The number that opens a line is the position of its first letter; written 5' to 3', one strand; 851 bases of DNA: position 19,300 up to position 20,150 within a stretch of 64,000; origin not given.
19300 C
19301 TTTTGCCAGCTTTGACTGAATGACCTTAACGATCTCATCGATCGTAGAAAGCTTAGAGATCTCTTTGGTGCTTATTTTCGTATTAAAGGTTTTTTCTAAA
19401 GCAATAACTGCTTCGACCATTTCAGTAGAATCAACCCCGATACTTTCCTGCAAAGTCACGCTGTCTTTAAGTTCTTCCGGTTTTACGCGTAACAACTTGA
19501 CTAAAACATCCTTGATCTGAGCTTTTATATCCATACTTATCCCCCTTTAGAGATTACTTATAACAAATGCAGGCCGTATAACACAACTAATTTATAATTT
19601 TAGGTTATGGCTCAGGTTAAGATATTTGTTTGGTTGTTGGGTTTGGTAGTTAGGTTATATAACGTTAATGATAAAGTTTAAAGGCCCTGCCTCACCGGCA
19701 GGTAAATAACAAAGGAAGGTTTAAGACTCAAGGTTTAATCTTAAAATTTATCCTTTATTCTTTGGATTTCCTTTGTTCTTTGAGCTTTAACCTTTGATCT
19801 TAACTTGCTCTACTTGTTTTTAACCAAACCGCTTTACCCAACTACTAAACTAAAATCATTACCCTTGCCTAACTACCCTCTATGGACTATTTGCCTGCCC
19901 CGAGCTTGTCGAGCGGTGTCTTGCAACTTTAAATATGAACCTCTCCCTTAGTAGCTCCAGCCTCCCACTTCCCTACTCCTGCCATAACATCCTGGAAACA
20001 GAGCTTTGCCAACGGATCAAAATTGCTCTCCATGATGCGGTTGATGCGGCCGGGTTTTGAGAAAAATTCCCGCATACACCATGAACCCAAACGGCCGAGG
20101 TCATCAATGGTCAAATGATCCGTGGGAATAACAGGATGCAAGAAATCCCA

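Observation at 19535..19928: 394 bp highly symmetric spacer between the radical SAM and ACP genes, sharing a ~70 bp element with the 57300-57440 intergenic region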

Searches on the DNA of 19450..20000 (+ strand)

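Call 34: search_rna_families(source=window, start=19450, end=20000, threshold=evalue, max_evalue=10)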
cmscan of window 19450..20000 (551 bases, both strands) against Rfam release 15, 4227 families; matches with E-value up to 10: 6.
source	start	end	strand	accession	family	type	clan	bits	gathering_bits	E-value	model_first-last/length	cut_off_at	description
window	19622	19759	+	RF02728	HrrF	Gene; sRNA;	-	20.7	77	0.33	1-116/116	no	Haemophilus regulatory RNA responsive to iron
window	19710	19796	-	RF01183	SNORD19B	Gene; snRNA; snoRNA; CD-box;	CL00048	16.7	50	9.7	1-84/84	no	Small nucleolar RNA SNORD19B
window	19705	19780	+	RF03483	MIR319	Gene; miRNA;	-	15.4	54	2.9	1-92/92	no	MIR319 microRNA precursor family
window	19666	19794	-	RF01461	rli24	Gene; sRNA;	-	15.3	100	3.6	1-158/158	no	Listeria sRNA rli22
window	19708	19779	+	RF03818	MIR7994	Gene; miRNA;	-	15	100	7.1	1-90/90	no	MIR7994 microRNA precursor family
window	19491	19594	-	RF00114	S15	Cis-reg; leader;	CL00121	13.7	39.5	1.4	1-117/117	no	Ribosomal S15 leader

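Call 65: search_dna_similar(query=window:19560-19905:+, collection=plasmids, mode=distant, max_evalue=0.01, max_rows=10)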
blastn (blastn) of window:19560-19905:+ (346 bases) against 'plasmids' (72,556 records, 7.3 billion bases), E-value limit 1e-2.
No match.

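Call 66: search_dna_similar(query=window:19560-19905:+, collection=phages, mode=distant, max_evalue=0.01, max_rows=10)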
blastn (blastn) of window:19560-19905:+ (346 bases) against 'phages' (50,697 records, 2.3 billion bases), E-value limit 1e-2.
No match.
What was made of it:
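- On ERIC: Sequence similarity to the ERIC consensus was not tested here; the blastn searches of the plasmid and phage collections returned nothing (calls 65, 66).
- Tried and rejected: Plasmid and phage collections gave no match (calls 65, 66).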

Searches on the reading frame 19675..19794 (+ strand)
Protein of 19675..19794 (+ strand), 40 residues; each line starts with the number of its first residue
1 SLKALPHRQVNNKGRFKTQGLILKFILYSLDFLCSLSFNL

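Call 45: find_homologous_proteins(query=A2, max_evalue=10)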
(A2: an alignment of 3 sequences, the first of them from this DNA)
Query A2 (3 sequences): 4 candidates shared short words with the query, none scored E <= 10.
